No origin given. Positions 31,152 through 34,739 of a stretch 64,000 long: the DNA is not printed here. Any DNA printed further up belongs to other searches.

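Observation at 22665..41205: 18.5-kb tandem array of six paralogous, Cys-rich secreted surface proteins of an unrecognised family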

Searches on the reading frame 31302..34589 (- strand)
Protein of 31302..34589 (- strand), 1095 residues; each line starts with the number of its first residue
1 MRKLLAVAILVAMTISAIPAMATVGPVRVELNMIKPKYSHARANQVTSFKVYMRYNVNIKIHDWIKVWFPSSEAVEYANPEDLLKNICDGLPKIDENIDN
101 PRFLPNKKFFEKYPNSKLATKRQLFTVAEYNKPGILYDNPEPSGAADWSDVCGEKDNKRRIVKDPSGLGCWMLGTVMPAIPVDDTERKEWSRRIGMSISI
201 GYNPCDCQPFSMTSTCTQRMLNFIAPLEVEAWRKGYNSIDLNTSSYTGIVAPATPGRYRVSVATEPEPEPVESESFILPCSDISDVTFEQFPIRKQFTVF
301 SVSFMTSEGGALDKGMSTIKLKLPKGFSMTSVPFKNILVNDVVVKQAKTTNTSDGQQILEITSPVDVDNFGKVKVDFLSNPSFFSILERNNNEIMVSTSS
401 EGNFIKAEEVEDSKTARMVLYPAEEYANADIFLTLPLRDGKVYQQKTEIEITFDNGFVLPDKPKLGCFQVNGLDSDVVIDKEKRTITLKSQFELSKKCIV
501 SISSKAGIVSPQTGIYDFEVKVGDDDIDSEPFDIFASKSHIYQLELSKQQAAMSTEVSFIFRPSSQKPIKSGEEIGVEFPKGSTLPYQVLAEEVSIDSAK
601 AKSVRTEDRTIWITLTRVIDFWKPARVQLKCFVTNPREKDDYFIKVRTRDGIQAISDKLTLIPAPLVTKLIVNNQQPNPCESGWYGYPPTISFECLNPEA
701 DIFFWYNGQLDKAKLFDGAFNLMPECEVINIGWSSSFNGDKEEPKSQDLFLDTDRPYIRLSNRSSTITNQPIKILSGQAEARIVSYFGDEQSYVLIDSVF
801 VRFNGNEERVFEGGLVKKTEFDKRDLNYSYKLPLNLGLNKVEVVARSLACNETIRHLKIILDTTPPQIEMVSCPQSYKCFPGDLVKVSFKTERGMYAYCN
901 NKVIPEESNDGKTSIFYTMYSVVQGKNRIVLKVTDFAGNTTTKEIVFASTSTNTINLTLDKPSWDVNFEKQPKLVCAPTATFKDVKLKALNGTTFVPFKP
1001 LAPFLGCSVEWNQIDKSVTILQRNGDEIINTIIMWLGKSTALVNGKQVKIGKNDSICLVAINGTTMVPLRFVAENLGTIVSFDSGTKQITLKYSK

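Call 4: search_protein_families(library=pfam, proteins=[window:31302-34589:-], max_evalue=0.01)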
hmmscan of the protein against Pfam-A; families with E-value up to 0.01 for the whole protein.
window:31302-34589:- (1095 aa): 2 families
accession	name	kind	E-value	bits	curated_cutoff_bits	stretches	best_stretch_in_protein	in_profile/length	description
PF07833.16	Cu_amine_oxidN1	-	3.1e-20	72.6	24.2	1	984-1090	10-107/108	Copper amine oxidase N-terminal domain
PF09136.16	Glucodextran_B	-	4.6e-05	23.7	27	0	827-862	47-82/83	Glucodextranase, domain B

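Call 5: search_protein_families(library=ncbifam, proteins=[window:31302-34589:-], max_evalue=0.01)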
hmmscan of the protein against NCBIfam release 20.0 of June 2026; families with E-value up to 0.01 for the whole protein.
window:31302-34589:- (1095 aa): 0 families
